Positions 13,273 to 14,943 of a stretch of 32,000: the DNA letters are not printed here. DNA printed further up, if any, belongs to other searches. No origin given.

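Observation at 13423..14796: Divergent small-alarmone-synthetase-like domain fused to a ~270-aa unknown C-terminal domain, placed after truB-ribF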

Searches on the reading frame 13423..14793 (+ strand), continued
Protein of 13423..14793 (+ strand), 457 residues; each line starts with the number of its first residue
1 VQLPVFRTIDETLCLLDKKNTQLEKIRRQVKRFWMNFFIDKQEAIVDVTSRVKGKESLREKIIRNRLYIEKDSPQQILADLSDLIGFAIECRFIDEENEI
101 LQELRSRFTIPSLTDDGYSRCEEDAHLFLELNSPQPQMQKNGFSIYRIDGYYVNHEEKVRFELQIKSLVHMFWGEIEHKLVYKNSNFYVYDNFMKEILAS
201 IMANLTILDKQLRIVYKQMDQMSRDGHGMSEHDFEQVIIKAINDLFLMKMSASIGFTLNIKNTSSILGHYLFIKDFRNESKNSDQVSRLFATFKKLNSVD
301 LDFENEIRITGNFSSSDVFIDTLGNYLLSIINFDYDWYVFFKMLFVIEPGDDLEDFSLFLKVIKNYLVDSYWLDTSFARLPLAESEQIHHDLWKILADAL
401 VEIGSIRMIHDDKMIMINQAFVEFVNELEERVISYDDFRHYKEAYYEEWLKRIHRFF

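Call 50: get_annotated_region(hit=H8, flank=6000)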
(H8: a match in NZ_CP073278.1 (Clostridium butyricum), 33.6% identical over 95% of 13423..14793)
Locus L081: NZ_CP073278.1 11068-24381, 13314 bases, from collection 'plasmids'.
description: Clostridium butyricum strain CBUT plasmid unnamed, complete sequence
organism: Clostridium butyricum (NCBI taxid 1492)
taxonomy: Bacteria; Bacillota; Clostridia; Eubacteriales; Clostridiaceae; Clostridium; Clostridium butyricum
host: -; source: Homo sapiens,cell culture; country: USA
typing (MOB-suite, as given by PLSDB): non-mobilizable
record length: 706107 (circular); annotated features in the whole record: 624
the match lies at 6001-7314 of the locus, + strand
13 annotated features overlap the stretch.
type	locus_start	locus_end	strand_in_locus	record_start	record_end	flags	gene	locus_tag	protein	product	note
CDS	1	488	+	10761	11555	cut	-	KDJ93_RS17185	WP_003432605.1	arginase family protein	-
CDS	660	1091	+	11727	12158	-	-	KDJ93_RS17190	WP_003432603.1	YjdF family protein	-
CDS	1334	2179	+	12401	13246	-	nudC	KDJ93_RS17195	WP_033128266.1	NAD(+) diphosphatase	-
CDS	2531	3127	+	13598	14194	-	-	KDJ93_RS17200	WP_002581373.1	hypothetical protein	-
CDS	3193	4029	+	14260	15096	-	-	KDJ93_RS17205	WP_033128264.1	aldo/keto reductase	-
CDS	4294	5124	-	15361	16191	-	-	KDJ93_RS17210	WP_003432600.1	thioester domain-containing protein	-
CDS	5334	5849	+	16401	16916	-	-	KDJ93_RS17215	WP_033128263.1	GNAT family N-acetyltransferase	-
CDS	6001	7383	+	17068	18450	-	-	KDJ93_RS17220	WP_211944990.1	(p)ppGpp synthetase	-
CDS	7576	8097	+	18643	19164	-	-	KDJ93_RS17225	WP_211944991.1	2'-5' RNA ligase family protein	-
CDS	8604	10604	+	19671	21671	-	-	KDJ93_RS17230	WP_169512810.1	methyl-accepting chemotaxis protein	GO:0006935 - chemotaxis [Evidence IEA]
CDS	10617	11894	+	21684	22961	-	-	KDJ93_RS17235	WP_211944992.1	ABC transporter substrate-binding protein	-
CDS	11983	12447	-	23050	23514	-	greA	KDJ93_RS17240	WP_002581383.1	transcription elongation factor GreA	GO:0006354 - DNA-templated transcription elongation [Evidence IEA]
CDS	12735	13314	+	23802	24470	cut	-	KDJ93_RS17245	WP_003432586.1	metallophosphoesterase family protein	-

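Call 57: search_protein_families(library=pfam, proteins=[L064:4685-5995:+, L079:4642-5982:+, L079:7389-8057:+, L064:7888-8442:+], max_evalue=0.001)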
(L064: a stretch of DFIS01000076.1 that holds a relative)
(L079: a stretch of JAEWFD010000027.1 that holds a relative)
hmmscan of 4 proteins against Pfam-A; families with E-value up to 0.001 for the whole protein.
L064:4685-5995:+ (437 aa): 6 families
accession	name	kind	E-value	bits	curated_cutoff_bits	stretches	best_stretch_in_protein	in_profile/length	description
PF01189.24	Methyltr_RsmB-F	-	2e-49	168.4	27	1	94-288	2-197/199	16S rRNA methyltransferase RsmB/F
PF17125.10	Methyltr_RsmF_N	-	6.2e-19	68.7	34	1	3-87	2-86/86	N-terminal domain of 16S rRNA methyltransferase RsmF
PF13636.12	Methyltranf_PUA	-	1e-07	32.3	27.6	1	389-434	3-49/49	RNA-binding PUA-like domain of methyltransferase RsmF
PF17126.11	RsmF_methylt_CI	-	2.1e-06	28.1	27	1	327-372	14-59/61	RsmF rRNA methyltransferase first C-terminal domain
PF02475.24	TRM5-TYW2_MTfase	-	1e-05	26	28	1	99-185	35-119/164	TRM5/TYW2 methyltransferase domain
PF13847.12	Methyltransf_31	-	0.00028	21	27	1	100-231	3-113/145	Methyltransferase domain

L079:4642-5982:+ (447 aa): 4 families
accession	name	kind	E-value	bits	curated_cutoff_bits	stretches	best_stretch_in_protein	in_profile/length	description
PF01189.24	Methyltr_RsmB-F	-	2.6e-46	158.3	27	1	95-292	3-198/199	16S rRNA methyltransferase RsmB/F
PF13636.12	Methyltranf_PUA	-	9.7e-20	70.8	27.6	1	399-446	3-49/49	RNA-binding PUA-like domain of methyltransferase RsmF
PF17125.10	Methyltr_RsmF_N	-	3.9e-18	66.1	34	1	5-87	4-86/86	N-terminal domain of 16S rRNA methyltransferase RsmF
PF17126.11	RsmF_methylt_CI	-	5.1e-11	42.9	27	1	319-374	2-56/61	RsmF rRNA methyltransferase first C-terminal domain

L079:7389-8057:+ (223 aa): 2 families
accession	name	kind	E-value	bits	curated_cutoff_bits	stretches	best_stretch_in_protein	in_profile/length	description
PF00027.35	cNMP_binding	-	1.5e-18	67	27.5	1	31-116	2-86/89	Cyclic nucleotide-binding domain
PF13545.12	HTH_Crp_2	-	2e-13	50.5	27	1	156-221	2-69/70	Crp-like helix-turn-helix domain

L064:7888-8442:+ (185 aa): 2 families
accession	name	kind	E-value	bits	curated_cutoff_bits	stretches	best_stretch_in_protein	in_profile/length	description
PF00707.27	IF3_C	-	1.8e-31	108.3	34.8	1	91-176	1-86/86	Translation initiation factor IF-3, C-terminal domain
PF05198.21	IF3_N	-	1.4e-28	99.3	26.9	1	15-84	1-70/70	Translation initiation factor IF-3, N-terminal domain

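Call 59: list_cluster_members(proteins=[L070:6001-7557:+, L070:6013-7557:+, P0162, P0164, P0171, P0166, P0170, P0227, P0233, P0122])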
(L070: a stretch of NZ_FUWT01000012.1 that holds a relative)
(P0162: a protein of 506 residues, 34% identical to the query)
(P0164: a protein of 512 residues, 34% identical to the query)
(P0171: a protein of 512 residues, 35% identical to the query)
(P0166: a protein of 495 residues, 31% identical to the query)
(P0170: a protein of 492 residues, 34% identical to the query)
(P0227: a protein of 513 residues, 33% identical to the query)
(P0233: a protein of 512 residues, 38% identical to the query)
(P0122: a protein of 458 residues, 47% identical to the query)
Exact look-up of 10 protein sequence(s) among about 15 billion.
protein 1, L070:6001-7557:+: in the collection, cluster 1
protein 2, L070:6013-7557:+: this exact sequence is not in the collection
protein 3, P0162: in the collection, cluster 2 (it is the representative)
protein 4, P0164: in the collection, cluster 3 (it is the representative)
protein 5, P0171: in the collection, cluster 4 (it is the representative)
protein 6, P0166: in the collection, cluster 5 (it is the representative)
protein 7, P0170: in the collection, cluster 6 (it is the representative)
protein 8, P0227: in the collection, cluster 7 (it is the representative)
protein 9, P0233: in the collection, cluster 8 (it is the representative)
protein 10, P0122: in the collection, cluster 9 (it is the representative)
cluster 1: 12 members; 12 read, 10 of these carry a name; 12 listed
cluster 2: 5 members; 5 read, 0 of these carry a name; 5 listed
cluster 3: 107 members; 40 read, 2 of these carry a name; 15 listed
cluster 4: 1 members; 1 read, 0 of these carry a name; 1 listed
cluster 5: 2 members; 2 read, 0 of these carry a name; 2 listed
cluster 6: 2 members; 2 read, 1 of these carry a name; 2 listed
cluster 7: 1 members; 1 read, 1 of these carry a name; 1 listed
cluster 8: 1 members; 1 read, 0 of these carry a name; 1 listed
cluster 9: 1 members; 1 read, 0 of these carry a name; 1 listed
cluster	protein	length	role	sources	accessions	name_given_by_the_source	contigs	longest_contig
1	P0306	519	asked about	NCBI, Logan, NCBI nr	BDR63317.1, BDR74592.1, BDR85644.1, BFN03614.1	GTP pyrophosphokinase [Clostridium tetani] | hypothetical protein [Clostridium tetani]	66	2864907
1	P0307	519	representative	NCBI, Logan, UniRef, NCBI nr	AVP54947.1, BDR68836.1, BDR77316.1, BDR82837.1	GTP pyrophosphokinase [Clostridium tetani] | GTP pyrophosphokinase n=1 Tax=Clostridium tetani TaxID=1513 RepID=UPI000D201FE8 | hypothetical protein [Clostridium tetani]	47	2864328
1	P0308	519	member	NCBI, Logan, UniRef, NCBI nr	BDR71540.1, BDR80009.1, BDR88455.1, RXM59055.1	GTP pyrophosphokinase [Clostridium tetani] | GTP pyrophosphokinase n=1 Tax=Clostridium tetani TaxID=1513 RepID=A0ABC8E8Y0_CLOTA | hypothetical protein [Clostridium tetani]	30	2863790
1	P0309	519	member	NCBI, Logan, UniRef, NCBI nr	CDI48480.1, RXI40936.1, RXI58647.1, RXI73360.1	GTP pyrophosphokinase [Clostridium tetani] | RelA/SpoT domain-containing protein n=1 Tax=Clostridium tetani TaxID=1513 ... | RelA/SpoT domain-containing protein [Clostridium tetani]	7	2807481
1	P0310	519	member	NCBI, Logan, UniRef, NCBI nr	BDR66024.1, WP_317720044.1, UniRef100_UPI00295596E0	GTP pyrophosphokinase [Clostridium tetani] | GTP pyrophosphokinase n=1 Tax=Clostridium tetani TaxID=1513 RepID=UPI00295596E0 | hypothetical protein [Clostridium tetani]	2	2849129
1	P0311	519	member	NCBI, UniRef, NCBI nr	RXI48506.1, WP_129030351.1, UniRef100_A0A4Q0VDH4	hypothetical protein DP130_07175 [Clostridium tetani] | RelA/SpoT domain-containing protein n=1 Tax=Clostridium tetani TaxID=1513 ... | hypothetical protein [Clostridium tetani]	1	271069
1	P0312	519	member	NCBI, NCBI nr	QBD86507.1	hypothetical protein EW636_02085 [Clostridium tetani]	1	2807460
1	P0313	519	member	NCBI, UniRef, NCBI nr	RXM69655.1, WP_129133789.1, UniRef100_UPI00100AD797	relA/spoT family protein [Clostridium tetani] | GTP pyrophosphokinase n=1 Tax=Clostridium tetani TaxID=1513 RepID=UPI00100AD797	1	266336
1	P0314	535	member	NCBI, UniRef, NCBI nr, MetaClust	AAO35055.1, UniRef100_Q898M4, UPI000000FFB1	conserved protein [Clostridium tetani E88] | Conserved protein n=2 Tax=Clostridium tetani TaxID=1513 RepID=Q898M4_CLOTE | status=active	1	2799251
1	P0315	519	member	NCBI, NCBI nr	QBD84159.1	hypothetical protein EQG73_02085 [Clostridium tetani]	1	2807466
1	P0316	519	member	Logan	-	-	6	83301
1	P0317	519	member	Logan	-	-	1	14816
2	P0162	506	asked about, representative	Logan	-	-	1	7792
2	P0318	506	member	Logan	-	-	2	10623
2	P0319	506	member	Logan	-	-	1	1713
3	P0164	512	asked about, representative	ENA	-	-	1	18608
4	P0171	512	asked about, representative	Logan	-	-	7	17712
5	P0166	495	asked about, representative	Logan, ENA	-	-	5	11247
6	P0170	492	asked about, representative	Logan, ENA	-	-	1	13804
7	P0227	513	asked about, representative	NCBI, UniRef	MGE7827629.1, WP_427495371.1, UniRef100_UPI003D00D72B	hypothetical protein [Paenibacillus sp. NPDC093718] | hypothetical protein n=1 Tax=Paenibacillus sp. NPDC093718 TaxID=3390601 ...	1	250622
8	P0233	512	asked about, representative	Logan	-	-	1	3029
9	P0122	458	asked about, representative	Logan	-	-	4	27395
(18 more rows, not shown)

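Call 68: find_encoding_contigs(protein=P0001, flank=2000, max_places=4)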
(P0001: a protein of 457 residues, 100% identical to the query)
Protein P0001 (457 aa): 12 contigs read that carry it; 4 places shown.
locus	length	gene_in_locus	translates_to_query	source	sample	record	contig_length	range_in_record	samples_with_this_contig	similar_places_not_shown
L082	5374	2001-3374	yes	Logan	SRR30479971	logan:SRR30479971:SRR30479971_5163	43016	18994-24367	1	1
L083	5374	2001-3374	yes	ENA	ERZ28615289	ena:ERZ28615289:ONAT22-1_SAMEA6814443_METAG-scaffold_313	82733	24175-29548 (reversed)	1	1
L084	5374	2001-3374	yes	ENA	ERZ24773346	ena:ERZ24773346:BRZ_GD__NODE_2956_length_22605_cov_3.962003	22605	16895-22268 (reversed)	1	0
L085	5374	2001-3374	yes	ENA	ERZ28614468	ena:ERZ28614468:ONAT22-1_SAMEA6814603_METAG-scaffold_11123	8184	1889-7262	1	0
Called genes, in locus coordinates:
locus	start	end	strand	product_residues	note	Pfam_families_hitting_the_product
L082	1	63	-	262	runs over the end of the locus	PF01171:ATP_bind_3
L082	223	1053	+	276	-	PF01509:TruB_N, PF16198:TruB_C_2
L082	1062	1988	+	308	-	PF06574:FAD_syn, PF01687:Flavokinase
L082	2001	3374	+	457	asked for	PF04607:RelA_SpoT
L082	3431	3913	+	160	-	PF12685:SpoIIIAH (faint)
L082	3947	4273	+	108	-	PF03780:Asp23 (weak)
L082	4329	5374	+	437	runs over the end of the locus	PF02127:Peptidase_M18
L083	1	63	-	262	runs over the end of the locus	PF01171:ATP_bind_3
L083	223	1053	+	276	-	PF01509:TruB_N, PF16198:TruB_C_2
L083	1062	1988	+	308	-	PF06574:FAD_syn, PF01687:Flavokinase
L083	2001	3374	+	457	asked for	PF04607:RelA_SpoT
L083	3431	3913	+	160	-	PF12685:SpoIIIAH (faint)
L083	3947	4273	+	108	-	PF03780:Asp23 (weak)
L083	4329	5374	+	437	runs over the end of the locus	PF02127:Peptidase_M18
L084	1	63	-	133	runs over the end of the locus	?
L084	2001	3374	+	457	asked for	PF04607:RelA_SpoT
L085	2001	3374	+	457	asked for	PF04607:RelA_SpoT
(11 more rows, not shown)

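Call 76: list_cluster_members(proteins=[P0193, P0194, P0197, P0214, P0168, P0175, P0196, P0199, P0202, P0210])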
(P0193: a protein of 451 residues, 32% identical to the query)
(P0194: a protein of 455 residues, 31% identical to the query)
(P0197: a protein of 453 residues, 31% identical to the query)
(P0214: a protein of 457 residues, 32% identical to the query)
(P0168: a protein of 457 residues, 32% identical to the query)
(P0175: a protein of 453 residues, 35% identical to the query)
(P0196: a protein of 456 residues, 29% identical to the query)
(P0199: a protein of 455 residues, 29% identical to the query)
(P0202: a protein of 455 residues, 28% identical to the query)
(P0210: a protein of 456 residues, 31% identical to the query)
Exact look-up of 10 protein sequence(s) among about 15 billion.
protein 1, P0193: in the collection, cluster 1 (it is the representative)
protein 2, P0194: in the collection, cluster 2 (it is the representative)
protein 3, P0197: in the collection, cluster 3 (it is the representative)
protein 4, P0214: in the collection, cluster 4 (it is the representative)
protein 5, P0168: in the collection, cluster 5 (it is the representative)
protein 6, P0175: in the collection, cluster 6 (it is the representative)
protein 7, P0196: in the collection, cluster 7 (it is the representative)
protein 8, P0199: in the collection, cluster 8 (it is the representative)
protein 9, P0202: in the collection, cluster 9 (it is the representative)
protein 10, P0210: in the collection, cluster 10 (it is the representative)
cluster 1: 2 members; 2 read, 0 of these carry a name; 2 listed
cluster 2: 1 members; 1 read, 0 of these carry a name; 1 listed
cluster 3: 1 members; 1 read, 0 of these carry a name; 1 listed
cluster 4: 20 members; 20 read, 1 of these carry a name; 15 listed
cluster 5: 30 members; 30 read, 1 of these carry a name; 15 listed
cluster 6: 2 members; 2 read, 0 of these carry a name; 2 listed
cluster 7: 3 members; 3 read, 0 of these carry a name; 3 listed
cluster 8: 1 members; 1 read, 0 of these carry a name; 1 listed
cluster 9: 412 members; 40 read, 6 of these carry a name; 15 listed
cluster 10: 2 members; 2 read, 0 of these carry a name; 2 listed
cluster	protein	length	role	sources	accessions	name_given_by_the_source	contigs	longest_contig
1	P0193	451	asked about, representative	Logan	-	-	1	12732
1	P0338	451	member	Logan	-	-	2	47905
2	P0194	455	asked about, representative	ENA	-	-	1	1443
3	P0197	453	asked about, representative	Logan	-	-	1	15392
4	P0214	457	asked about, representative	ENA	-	-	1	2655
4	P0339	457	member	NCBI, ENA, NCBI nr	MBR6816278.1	MAG: hypothetical protein IKM60_02085 [Clostridia bacterium] | hypothetical protein [Clostridia bacterium]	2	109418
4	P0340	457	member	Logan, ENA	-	-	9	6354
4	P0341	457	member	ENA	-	-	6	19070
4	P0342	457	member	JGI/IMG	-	-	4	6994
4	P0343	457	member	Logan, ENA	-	-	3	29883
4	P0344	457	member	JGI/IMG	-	-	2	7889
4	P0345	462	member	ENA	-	-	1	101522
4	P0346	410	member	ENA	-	-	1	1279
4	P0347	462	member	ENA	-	-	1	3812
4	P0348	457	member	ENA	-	-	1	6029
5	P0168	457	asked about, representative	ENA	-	-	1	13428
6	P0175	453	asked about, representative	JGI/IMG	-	-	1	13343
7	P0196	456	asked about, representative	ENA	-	-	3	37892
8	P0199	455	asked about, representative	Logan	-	-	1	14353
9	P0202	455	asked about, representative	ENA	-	-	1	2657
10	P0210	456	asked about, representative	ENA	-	-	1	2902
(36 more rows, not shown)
